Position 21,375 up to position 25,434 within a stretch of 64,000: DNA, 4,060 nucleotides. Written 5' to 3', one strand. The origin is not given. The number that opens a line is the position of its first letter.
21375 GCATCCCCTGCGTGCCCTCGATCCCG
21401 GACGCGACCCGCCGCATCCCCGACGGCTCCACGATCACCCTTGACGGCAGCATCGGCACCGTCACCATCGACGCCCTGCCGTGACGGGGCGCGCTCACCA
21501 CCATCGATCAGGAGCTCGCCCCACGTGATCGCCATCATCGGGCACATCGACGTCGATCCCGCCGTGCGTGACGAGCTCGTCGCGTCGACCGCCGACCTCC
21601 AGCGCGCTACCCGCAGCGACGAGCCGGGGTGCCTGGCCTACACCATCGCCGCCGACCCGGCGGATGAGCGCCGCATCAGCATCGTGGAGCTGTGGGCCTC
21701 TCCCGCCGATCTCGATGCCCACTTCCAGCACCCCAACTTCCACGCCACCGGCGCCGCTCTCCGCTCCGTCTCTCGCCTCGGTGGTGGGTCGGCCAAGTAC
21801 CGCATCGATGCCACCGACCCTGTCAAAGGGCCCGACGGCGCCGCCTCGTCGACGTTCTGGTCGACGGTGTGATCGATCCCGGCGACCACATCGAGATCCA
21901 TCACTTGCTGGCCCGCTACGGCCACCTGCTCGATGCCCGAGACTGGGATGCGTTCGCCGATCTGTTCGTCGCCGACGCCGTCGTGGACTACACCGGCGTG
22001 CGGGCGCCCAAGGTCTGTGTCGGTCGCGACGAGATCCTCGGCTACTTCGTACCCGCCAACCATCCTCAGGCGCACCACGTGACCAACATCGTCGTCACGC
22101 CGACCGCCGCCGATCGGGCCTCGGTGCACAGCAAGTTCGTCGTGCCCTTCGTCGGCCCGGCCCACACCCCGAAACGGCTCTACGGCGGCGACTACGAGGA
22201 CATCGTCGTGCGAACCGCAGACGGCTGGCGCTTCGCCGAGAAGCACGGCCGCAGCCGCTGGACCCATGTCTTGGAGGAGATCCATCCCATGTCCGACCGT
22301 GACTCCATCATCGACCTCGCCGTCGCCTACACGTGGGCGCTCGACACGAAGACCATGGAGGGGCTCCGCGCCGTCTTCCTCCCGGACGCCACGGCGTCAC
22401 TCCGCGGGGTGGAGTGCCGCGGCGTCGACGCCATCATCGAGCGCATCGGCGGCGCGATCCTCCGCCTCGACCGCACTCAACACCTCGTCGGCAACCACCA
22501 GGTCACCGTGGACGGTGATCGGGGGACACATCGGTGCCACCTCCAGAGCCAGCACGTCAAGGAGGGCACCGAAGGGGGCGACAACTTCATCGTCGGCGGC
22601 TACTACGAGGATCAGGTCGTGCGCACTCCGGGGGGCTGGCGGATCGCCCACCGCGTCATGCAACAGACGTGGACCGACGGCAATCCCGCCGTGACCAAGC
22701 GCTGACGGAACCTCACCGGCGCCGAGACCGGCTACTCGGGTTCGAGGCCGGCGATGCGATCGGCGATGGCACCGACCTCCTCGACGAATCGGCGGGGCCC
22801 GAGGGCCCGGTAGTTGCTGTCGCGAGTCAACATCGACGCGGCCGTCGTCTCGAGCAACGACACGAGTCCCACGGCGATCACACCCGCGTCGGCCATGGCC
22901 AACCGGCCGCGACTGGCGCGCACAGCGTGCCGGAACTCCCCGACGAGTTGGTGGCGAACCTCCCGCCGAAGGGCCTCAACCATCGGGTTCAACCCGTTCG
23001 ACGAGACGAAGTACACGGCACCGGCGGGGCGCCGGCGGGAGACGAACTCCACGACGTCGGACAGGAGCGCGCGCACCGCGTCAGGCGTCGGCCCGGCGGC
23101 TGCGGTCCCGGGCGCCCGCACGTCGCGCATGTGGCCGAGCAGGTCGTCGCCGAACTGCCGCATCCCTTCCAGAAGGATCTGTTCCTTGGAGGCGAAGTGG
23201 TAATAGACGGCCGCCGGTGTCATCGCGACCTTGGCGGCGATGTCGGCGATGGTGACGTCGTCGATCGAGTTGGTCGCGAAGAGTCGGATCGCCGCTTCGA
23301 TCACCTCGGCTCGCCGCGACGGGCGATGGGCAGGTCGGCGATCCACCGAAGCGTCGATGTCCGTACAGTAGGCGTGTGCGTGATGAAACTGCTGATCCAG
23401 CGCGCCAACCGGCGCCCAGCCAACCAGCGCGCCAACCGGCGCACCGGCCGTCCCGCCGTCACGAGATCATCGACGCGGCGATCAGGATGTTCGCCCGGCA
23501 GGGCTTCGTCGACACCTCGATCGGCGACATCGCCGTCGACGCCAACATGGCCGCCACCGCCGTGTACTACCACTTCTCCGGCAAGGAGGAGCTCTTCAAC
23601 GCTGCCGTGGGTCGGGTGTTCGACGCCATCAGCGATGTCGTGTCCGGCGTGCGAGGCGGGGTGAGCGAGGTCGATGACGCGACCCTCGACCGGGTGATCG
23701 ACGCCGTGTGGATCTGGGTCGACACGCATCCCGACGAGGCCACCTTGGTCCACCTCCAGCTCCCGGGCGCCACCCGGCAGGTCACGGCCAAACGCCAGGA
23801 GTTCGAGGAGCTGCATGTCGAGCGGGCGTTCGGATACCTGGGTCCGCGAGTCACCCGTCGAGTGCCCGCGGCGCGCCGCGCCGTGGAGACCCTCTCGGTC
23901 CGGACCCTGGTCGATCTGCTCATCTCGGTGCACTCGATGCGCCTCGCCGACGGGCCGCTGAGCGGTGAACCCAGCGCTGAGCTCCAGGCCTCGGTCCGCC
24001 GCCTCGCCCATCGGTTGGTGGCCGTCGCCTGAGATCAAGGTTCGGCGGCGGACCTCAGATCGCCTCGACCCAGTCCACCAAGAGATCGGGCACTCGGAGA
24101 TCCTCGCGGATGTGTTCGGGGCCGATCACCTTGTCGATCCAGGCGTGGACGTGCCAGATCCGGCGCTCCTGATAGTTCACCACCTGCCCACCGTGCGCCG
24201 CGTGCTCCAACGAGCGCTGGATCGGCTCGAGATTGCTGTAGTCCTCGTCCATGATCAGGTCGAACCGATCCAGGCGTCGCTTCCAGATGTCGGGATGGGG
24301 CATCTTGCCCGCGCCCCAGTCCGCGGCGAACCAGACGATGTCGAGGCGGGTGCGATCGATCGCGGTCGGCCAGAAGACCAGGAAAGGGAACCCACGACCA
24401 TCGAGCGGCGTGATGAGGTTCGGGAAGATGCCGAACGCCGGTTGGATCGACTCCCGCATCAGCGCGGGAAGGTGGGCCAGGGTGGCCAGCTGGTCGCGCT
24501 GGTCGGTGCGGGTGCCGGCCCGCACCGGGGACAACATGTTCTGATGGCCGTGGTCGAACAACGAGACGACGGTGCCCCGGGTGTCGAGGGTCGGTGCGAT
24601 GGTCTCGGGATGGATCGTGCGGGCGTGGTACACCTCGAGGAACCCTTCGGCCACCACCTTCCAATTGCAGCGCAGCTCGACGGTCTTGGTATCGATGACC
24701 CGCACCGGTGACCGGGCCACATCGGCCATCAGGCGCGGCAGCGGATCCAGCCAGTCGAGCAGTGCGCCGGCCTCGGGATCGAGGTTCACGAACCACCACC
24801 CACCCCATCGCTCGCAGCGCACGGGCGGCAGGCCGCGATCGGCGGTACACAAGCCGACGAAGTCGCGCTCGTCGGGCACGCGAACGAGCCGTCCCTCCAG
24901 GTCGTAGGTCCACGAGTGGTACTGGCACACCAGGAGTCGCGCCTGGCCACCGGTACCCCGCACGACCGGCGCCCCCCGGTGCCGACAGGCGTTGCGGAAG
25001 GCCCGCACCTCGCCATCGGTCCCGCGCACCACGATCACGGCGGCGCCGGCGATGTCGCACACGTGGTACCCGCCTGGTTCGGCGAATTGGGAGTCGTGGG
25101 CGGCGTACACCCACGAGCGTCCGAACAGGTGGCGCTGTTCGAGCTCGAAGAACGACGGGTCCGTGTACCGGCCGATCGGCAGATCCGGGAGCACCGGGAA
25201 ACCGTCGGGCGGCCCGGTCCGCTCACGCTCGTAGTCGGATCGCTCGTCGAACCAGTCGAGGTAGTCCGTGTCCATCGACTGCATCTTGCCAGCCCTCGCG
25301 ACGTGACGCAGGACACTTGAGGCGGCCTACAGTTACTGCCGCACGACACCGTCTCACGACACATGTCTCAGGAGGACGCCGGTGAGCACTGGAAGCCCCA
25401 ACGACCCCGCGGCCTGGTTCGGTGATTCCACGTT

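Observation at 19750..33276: Three phosphohistidine swivel-domain proteins with no recognisable ATP-grasp domain, each next to a Rieske oxygenase and a TetR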

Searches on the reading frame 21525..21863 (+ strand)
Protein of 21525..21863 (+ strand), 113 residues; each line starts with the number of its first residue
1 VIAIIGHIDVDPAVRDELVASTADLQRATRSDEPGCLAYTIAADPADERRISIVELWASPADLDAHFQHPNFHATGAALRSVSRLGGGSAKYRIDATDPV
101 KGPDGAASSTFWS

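Call 89: search_protein_families(library=pfam, max_evalue=0.01, proteins=[window:21525-21863:+])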
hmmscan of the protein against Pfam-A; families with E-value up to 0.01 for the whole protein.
window:21525-21863:+ (113 aa): 1 family
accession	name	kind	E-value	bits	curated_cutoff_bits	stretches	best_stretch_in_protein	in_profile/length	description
PF03992.22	ABM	-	8e-17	61.6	23.1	1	1-75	1-75/78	Antibiotic biosynthesis monooxygenase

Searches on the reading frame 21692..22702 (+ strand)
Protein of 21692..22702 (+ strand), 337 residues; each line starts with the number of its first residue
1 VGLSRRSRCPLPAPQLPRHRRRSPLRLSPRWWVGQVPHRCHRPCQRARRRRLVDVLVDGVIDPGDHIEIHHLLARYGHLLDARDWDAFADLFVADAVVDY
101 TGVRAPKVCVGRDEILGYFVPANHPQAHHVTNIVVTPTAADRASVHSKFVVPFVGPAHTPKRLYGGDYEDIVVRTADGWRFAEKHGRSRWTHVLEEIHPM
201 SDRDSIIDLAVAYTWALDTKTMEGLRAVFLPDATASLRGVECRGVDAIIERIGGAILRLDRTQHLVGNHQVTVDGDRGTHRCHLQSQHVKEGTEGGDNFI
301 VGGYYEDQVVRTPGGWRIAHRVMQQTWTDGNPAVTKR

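Call 8: search_protein_families(library=pfam, max_evalue=0.01, proteins=[window:21692-22702:+])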
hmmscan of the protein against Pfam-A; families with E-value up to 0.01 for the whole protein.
window:21692-22702:+ (337 aa): 5 families
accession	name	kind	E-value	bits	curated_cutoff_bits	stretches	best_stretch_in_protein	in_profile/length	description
PF13577.12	SnoaL_4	-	4.1e-56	188.8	24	2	201-321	4-125/126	SnoaL-like domain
PF12680.13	SnoaL_2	-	1.9e-08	35.3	27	1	75-181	3-94/102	SnoaL-like domain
PF00866.24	Ring_hydroxyl_B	-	7.7e-08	32.9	27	0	260-321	73-133/144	Ring hydroxylating beta subunit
PF14534.12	DUF4440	-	1.4e-07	32.3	25.2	0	208-318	3-107/107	Domain of unknown function (DUF4440)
PF13474.12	SnoaL_3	-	2e-05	25.3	22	0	211-322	6-115/121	SnoaL-like domain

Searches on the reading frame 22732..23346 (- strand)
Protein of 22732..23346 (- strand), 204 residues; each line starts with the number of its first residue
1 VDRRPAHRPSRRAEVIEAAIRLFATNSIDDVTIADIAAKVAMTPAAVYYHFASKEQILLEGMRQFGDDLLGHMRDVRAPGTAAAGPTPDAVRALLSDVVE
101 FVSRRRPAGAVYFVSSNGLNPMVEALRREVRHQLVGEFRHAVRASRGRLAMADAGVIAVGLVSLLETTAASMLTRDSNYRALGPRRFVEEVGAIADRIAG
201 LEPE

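Call 8: search_protein_families(library=pfam, max_evalue=0.01, proteins=[window:22732-23346:-])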
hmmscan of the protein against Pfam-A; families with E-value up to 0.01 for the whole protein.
window:22732-23346:- (204 aa): 1 family
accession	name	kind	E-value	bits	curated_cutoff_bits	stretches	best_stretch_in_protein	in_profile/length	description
PF00440.29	TetR_N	-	6.1e-14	52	24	1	16-60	2-46/47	Bacterial regulatory proteins, tetR family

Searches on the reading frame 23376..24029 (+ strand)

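Call 8: search_protein_families(library=pfam, max_evalue=0.01, proteins=[window:23376-24029:+])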
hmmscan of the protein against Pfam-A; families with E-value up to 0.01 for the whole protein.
window:23376-24029:+ (218 aa): 1 family
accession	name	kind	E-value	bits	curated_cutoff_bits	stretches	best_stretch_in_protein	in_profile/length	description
PF00440.29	TetR_N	-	5.1e-15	55.4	24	1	31-77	1-47/47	Bacterial regulatory proteins, tetR family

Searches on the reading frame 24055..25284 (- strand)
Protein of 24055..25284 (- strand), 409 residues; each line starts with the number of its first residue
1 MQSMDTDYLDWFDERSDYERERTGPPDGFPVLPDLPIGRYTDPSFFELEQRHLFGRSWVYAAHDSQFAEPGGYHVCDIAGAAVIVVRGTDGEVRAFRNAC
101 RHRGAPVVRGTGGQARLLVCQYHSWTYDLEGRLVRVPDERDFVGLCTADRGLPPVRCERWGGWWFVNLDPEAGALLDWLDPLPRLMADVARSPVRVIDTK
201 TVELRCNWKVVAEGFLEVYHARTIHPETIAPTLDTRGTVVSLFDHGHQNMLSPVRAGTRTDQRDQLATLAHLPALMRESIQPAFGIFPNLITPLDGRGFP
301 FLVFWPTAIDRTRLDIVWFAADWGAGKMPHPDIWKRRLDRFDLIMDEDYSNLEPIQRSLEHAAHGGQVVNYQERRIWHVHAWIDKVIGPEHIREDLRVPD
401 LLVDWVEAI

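Call 8: search_protein_families(library=pfam, max_evalue=0.01, proteins=[window:24055-25284:-])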
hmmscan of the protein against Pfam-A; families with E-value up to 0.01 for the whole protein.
window:24055-25284:- (409 aa): 2 families
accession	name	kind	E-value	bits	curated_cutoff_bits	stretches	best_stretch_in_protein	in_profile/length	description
PF00848.25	Ring_hydroxyl_A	-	7.4e-28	98.3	24.9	1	196-387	6-206/208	Ring hydroxylating alpha subunit (catalytic domain)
PF00355.32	Rieske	-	4.7e-19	68.5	20.3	1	57-141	1-83/88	Rieske [2Fe-2S] domain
